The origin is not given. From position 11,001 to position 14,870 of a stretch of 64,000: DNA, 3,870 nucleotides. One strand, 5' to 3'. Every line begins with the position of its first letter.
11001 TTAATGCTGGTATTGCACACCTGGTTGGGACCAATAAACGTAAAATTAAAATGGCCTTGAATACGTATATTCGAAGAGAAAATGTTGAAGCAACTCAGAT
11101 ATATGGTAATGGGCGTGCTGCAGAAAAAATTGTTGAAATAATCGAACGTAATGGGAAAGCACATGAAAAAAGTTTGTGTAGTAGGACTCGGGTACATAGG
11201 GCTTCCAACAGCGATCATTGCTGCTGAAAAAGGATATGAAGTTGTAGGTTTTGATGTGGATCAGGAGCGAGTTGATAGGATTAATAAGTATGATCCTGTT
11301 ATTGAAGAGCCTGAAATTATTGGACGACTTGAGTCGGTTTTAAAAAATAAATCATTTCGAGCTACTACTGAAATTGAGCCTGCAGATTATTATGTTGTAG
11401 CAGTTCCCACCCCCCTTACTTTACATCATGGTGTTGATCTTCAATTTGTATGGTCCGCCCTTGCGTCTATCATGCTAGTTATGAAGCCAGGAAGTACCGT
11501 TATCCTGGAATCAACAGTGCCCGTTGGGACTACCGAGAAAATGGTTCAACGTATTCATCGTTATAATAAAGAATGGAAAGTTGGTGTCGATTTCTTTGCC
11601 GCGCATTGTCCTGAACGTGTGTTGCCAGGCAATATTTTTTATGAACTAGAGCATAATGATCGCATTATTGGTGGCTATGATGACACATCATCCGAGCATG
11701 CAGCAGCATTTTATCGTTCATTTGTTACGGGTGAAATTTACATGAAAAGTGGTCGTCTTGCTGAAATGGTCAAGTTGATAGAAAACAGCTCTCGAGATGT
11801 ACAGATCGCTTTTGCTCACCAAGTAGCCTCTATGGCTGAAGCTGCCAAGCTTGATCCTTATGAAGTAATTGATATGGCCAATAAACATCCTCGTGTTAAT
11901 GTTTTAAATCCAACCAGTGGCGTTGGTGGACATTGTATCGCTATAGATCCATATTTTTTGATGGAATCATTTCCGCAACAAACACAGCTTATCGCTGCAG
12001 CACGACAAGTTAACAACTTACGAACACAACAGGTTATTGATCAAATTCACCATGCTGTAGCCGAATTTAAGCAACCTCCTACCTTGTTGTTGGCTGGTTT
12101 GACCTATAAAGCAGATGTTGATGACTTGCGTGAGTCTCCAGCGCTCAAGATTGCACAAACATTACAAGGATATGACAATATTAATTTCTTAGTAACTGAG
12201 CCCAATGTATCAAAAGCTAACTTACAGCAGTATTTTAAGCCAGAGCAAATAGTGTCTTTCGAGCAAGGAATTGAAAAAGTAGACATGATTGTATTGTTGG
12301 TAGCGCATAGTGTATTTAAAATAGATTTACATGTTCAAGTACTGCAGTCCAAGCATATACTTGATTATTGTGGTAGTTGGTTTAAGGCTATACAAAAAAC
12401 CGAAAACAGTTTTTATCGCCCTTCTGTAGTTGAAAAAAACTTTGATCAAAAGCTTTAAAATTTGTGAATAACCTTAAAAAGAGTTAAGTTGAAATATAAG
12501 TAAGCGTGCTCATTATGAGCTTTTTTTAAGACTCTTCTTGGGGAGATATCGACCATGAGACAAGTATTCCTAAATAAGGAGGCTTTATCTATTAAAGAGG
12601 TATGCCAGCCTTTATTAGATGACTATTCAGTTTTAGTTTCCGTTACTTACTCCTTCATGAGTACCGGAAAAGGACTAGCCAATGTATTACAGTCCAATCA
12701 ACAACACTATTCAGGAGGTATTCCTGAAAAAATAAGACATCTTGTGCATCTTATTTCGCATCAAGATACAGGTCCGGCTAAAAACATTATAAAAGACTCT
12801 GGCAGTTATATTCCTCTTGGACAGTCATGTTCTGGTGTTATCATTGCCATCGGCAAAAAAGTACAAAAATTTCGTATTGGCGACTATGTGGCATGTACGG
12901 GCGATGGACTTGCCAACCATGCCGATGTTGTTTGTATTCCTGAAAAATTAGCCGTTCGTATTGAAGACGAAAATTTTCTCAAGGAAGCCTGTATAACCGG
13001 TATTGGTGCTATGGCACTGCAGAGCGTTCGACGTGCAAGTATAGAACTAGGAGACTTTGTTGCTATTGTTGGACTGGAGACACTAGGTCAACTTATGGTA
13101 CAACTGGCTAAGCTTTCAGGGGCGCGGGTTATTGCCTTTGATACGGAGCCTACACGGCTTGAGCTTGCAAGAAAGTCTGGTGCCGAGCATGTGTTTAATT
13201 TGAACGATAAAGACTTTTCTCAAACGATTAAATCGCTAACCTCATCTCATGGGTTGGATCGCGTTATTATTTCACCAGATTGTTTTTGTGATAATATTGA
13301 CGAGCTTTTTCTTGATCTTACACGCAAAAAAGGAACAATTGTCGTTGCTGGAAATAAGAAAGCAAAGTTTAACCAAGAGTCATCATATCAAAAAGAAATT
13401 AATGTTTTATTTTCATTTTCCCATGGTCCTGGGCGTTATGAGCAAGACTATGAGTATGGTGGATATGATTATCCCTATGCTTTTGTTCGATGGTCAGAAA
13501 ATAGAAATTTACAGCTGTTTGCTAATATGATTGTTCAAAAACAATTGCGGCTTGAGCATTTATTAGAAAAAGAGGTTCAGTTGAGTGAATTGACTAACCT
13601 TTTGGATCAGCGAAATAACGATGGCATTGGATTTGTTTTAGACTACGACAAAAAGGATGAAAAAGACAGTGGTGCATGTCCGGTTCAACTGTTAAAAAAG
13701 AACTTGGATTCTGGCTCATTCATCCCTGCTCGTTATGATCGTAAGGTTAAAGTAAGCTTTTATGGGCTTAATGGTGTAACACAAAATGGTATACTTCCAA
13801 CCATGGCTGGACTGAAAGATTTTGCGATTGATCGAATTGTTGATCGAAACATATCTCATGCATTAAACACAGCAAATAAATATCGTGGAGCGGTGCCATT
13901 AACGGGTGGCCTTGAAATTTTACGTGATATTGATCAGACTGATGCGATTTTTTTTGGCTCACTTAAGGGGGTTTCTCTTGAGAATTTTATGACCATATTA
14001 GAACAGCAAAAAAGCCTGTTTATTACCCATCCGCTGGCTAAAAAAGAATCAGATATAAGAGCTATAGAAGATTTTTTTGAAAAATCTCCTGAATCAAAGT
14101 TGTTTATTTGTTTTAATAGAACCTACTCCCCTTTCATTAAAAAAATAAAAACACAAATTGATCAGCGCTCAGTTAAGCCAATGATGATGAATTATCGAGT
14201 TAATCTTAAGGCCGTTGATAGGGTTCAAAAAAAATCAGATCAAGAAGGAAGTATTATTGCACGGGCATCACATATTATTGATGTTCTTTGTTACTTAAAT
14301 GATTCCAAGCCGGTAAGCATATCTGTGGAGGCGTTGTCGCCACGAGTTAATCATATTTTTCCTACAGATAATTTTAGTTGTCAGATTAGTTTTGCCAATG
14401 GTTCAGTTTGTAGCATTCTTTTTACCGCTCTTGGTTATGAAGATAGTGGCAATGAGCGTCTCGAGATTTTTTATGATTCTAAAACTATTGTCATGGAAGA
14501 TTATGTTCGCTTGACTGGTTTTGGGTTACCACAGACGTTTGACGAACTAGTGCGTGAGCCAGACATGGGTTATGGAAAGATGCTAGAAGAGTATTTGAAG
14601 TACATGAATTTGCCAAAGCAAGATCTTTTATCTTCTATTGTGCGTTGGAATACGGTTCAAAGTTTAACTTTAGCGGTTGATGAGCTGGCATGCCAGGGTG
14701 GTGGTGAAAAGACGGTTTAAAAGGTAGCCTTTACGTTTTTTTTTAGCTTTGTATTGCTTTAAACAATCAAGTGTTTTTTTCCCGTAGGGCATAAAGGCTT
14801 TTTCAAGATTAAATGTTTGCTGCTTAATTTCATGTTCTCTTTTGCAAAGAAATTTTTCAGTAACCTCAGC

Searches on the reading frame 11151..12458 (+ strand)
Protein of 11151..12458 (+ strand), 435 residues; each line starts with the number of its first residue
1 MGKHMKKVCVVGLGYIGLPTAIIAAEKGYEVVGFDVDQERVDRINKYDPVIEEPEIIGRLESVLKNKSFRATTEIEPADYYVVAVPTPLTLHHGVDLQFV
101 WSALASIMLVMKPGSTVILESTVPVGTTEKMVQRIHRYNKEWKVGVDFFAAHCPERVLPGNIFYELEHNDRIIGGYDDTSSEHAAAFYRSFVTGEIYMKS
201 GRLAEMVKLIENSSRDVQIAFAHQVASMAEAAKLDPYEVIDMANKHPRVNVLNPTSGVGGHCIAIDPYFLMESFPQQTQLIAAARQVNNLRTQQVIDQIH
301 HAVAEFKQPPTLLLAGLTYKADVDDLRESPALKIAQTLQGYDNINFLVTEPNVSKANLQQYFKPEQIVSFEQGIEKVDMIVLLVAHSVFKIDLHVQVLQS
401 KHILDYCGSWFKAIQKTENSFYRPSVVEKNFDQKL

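Call 36: search_protein_families(library=ncbifam, proteins=[window:11151-12458:+], max_evalue=0.00001)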
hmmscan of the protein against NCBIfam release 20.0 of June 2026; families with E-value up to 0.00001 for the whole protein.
window:11151-12458:+ (435 aa): 7 families
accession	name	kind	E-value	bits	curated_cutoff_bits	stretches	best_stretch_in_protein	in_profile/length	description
NF008286.0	PRK11064.1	equivalog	2.9e-117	391.8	459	1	5-410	3-419/420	UDP-N-acetyl-D-mannosamine dehydrogenase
TIGR03026.1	NDP-sugDHase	subfamily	2.3e-113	379.1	189.8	1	6-405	1-410/413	nucleotide sugar dehydrogenase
NF040825.1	UDPMaNacDH_Arch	equivalog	6.3e-95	318.5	750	1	7-390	2-378/418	UDP-N-acetyl-D-mannosamine dehydrogenase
NF011729.0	PRK15182.1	equivalog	1.7e-37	129.2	592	1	6-390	7-392/425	Vi polysaccharide biosynthesis UDP-N-acetylglucosamine C-6 dehydrogenase TviB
NF041297.1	UDPGDh_AglM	equivalog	1.5e-33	116.4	670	1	7-374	2-380/429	UDP-glucose 6-dehydrogenase AglM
NF047673.2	TeichurnBiosyTuaD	equivalog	1.3e-31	110.2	700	1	5-343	1-344/439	UDP-glucose 6-dehydrogenase TuaD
NF011631.0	PRK15057.1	equivalog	4.4e-20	72.1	757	1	7-355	2-341/388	UDP-glucose 6-dehydrogenase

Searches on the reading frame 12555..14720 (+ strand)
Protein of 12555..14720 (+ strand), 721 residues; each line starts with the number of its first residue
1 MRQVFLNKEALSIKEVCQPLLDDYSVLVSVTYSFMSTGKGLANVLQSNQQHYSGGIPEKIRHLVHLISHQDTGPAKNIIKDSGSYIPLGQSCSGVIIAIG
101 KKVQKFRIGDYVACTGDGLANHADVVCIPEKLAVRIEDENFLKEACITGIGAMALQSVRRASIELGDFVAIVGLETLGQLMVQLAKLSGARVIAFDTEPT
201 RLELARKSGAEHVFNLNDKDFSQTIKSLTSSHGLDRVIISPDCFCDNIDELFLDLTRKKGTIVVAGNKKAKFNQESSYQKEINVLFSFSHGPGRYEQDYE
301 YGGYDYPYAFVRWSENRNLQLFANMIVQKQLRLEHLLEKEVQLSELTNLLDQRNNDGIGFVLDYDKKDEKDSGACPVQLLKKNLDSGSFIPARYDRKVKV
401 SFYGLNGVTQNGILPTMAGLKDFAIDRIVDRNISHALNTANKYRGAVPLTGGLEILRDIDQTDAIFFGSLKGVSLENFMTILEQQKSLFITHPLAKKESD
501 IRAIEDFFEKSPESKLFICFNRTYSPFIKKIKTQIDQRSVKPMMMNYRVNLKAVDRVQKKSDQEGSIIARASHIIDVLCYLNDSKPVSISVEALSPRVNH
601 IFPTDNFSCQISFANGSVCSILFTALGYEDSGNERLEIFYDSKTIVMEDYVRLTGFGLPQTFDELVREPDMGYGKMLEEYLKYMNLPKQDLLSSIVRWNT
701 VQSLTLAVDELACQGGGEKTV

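Call 36: search_protein_families(library=ncbifam, proteins=[window:12555-14720:+], max_evalue=0.00001)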
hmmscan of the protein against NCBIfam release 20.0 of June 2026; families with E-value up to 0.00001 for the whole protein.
window:12555-14720:+ (721 aa): 22 families
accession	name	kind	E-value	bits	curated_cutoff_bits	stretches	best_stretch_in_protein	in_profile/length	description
TIGR03989.1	Rxyl_3153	subfamily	2e-17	63.5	440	1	120-270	139-291/370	NDMA-dependent alcohol dehydrogenase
TIGR03451.1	mycoS_dep_FDH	equivalog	2.8e-15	56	512.9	1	122-238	131-250/358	S-(hydroxymethyl)mycothiol dehydrogenase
NF041097.1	keto_inos_dh_IolM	equivalog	3.1e-15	55.7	450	1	160-275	201-320/389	scyllo-inosose 3-dehydrogenase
TIGR02824.1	quinone_pig3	subfamily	7.2e-14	51.5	296.8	1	88-266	61-238/325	putative NAD(P)H quinone oxidoreductase, PIG3 family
NF006940.0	PRK09422.1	equivalog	3.8e-13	49.1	344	1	125-239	120-235/338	alcohol dehydrogenase AdhP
NF003808.0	PRK05396.1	equivalog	1.1e-12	47.5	380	1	122-237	121-236/341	L-threonine 3-dehydrogenase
TIGR00692.1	tdh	equivalog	2.2e-12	46.7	458.35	1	124-238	121-235/340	L-threonine 3-dehydrogenase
TIGR03201.1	dearomat_had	equivalog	5.8e-12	45.4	338.65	1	125-269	126-275/349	6-hydroxycyclohex-1-ene-1-carbonyl-CoA dehydrogenase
TIGR02818.1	adh_III_F_hyde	equivalog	1.8e-11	43.7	543.95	1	120-226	138-245/368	S-(hydroxymethyl)glutathione dehydrogenase/class III alcohol dehydrogenase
NF008024.0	PRK10754.1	subfamily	9.9e-10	37.9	348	1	88-268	61-241/327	NADPH:quinone reductase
NF041183.1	Pks2_ls1_myc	equivalog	1e-09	35.8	2400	1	83-240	1461-1620/2086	sulfolipid-1 biosynthesis phthioceranic/hydroxyphthioceranic acid synthase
NF007642.0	PRK10309.1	equivalog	3.9e-09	36.2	550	1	123-242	126-237/347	galactitol-1-phosphate 5-dehydrogenase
NF010344.0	PRK13771.1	subfamily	7.1e-09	35.1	349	1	135-230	135-225/334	putative alcohol dehydrogenase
TIGR01751.1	crot-CoA-red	equivalog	1.3e-07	30.7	378.55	0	155-228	179-253/398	crotonyl-CoA carboxylase/reductase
NF047908.1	AldhRedAhr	equivalog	3.3e-07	29.5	470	1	153-244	154-240/335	NADPH-dependent aldehyde reductase Ahr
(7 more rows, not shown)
